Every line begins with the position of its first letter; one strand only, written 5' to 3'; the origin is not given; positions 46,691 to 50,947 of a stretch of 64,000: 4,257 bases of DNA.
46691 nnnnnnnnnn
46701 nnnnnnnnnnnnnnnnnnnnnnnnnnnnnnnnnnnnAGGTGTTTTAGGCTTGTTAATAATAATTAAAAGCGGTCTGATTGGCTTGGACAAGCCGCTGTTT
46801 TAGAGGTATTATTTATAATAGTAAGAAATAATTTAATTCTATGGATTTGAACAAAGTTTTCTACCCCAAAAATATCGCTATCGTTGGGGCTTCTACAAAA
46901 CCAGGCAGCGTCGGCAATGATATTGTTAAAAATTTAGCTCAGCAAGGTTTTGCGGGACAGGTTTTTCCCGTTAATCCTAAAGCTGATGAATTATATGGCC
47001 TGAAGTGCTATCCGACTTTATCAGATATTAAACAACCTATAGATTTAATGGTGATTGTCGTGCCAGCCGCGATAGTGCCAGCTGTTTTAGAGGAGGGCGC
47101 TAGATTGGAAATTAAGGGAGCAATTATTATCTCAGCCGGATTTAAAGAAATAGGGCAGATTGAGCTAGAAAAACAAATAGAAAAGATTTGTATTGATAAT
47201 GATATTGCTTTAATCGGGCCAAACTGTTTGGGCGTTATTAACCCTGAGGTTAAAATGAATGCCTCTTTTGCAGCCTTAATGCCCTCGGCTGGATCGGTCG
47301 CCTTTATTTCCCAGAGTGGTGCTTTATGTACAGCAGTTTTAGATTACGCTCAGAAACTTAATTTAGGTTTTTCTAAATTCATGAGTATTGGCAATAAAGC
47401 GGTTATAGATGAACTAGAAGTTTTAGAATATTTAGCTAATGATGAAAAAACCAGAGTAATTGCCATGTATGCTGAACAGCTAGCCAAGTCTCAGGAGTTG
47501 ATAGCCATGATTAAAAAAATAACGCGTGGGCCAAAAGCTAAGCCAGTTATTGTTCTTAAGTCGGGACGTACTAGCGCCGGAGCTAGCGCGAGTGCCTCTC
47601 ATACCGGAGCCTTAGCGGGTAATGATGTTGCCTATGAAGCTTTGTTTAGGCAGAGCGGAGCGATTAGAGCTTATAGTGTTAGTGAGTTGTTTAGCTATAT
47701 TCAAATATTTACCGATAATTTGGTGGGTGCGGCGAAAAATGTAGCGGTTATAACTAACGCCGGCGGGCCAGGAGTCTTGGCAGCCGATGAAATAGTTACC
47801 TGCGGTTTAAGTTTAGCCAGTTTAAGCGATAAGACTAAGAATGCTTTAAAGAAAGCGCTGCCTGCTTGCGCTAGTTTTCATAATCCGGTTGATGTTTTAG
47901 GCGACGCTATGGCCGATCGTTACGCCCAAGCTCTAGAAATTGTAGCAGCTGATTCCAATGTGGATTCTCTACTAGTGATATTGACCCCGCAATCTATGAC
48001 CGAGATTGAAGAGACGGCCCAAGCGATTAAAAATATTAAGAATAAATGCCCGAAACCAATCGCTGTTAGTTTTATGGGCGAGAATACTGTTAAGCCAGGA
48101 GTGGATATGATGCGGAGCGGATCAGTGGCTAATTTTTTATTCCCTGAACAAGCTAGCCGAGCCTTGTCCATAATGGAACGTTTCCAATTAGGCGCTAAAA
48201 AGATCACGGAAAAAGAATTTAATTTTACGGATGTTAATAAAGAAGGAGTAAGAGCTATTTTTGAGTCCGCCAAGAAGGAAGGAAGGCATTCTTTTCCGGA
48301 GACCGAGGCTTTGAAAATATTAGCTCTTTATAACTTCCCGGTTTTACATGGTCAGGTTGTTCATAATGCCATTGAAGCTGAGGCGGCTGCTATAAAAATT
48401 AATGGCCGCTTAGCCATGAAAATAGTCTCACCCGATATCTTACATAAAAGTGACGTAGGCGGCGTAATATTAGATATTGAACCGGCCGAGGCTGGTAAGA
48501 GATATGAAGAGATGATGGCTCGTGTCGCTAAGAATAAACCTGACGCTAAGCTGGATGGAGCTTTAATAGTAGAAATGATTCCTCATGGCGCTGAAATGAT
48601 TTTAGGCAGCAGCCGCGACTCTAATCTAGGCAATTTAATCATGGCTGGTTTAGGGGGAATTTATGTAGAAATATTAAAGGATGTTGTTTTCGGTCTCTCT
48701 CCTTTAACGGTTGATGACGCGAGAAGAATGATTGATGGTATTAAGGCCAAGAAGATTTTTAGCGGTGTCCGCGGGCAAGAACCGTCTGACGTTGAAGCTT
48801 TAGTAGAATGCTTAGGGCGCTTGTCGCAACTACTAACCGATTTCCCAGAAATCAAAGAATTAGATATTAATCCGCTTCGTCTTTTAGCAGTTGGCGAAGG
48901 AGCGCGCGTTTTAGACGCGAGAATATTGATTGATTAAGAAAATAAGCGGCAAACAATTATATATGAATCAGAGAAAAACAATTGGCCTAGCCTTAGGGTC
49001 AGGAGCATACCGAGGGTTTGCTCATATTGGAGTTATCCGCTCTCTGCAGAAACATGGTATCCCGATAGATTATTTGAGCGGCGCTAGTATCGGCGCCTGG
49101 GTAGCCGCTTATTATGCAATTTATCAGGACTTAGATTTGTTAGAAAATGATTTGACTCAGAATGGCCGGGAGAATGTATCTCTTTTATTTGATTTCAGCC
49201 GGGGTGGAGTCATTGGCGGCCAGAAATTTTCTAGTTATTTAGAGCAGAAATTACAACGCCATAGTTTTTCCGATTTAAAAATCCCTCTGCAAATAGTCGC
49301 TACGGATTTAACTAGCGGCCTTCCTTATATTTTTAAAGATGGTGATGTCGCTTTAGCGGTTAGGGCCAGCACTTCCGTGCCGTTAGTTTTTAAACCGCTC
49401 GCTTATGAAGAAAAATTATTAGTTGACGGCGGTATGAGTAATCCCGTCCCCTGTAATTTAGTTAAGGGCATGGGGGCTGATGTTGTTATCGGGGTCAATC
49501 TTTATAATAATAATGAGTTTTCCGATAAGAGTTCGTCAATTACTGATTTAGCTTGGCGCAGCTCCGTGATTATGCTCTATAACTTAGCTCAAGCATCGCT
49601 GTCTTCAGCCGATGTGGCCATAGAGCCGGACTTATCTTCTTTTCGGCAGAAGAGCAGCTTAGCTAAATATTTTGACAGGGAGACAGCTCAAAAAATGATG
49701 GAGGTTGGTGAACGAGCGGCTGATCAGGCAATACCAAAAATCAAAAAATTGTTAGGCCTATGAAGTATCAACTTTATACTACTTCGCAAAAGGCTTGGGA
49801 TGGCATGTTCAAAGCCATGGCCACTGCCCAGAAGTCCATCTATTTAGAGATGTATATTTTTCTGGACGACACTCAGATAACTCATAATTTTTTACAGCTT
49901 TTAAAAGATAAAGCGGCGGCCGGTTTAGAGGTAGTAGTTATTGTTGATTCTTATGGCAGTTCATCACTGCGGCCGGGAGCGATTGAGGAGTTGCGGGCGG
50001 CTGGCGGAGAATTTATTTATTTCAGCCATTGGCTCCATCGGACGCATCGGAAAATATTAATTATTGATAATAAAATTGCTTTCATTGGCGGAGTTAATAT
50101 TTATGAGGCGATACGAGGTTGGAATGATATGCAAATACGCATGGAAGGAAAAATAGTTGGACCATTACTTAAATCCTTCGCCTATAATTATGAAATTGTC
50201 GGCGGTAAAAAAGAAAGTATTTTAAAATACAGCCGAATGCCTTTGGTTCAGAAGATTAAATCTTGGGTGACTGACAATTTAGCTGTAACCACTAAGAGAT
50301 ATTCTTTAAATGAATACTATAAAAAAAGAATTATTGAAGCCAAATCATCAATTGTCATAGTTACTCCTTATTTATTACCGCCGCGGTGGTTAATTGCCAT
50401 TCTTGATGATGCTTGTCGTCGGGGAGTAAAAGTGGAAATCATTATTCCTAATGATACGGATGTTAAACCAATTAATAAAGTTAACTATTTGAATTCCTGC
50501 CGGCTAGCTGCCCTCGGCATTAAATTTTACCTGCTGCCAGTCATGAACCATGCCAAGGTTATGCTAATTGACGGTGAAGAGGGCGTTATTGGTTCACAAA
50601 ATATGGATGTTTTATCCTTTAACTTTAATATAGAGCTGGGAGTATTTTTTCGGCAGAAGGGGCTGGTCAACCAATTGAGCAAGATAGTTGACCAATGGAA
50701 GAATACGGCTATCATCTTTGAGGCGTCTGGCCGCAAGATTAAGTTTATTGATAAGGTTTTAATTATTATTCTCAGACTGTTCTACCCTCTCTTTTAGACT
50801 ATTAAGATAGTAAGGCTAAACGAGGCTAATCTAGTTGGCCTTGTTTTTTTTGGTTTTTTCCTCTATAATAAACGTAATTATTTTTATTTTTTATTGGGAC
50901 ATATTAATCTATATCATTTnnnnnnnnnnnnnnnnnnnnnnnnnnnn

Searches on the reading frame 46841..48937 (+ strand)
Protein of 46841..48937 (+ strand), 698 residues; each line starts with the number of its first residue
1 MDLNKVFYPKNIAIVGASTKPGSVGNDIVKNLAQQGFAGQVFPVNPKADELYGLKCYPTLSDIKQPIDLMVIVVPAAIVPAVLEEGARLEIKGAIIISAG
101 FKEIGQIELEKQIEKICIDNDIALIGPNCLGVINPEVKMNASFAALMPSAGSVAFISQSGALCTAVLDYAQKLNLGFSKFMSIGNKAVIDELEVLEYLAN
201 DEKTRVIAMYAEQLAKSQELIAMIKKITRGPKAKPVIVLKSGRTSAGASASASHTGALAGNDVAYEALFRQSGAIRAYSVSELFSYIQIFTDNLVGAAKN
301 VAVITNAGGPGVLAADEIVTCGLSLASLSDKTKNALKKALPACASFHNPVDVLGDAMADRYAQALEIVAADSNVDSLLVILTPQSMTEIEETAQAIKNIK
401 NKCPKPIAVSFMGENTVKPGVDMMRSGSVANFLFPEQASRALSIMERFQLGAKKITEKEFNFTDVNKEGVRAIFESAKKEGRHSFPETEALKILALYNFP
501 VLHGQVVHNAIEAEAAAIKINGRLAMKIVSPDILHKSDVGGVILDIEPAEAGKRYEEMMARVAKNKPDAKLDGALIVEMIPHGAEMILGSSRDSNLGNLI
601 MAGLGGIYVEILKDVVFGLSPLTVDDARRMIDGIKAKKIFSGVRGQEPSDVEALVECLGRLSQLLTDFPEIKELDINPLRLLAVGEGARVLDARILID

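Call 60: search_protein_families(library=pfam, proteins=[window:46841-48937:+], max_evalue=0.0001)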
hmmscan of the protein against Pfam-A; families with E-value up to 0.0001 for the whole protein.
window:46841-48937:+ (698 aa): 6 families
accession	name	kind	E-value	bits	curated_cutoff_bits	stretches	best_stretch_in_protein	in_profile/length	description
PF13549.11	ATP-grasp_5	-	1.5e-69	234.2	27.6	1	477-697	2-221/221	ATP-grasp domain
PF13607.11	Succ_CoA_lig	-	2.8e-50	170.1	27.4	1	150-290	1-138/138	Succinyl-CoA ligase like flavodoxin domain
PF13380.12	CoA_binding_2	-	4.2e-26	92.1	22.8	1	10-134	1-115/116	CoA binding domain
PF02629.25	CoA_binding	-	1.4e-14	55.1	22.3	1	8-100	2-97/97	CoA binding domain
PF19045.5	Ligase_CoA_2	-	2.3e-10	41.2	23.7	1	301-434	1-139/162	Ligase-CoA domain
PF00549.24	Ligase_CoA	-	6.3e-07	30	24.5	0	328-415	7-94/128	CoA-ligase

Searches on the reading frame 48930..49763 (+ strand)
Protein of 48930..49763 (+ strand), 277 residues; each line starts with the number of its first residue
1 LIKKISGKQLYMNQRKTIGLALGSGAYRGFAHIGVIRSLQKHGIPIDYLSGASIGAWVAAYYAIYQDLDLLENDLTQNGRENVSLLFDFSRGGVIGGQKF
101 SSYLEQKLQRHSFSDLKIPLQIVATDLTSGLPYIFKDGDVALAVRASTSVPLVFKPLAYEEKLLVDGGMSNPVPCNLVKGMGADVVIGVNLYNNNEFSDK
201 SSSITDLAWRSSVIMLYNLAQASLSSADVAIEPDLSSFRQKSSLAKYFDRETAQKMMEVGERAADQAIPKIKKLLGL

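Call 60: search_protein_families(library=pfam, proteins=[window:48930-49763:+], max_evalue=0.0001)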
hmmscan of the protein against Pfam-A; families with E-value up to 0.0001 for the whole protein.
window:48930-49763:+ (277 aa): 1 family
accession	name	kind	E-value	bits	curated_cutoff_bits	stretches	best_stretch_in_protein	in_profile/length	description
PF01734.28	Patatin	-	4.5e-29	102.5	27.7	1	20-176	1-188/191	Patatin-like phospholipase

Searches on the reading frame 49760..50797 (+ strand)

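Call 5: search_protein_families(library=pfam, proteins=[window:49760-50797:+], max_evalue=0.01)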
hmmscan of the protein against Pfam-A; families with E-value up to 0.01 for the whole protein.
window:49760-50797:+ (345 aa): 3 families
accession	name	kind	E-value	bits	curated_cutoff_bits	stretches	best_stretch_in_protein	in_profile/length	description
PF13091.12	PLDc_2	-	3.7e-37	127.6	27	2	188-312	2-130/132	PLD-like domain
PF00614.28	PLDc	-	1.6e-11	44.1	21.9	1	96-114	6-24/28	Phospholipase D Active site motif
PF11495.14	Regulator_TrmB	-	2.7e-05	24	22.2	1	176-308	4-122/233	Archaeal transcriptional regulator TrmB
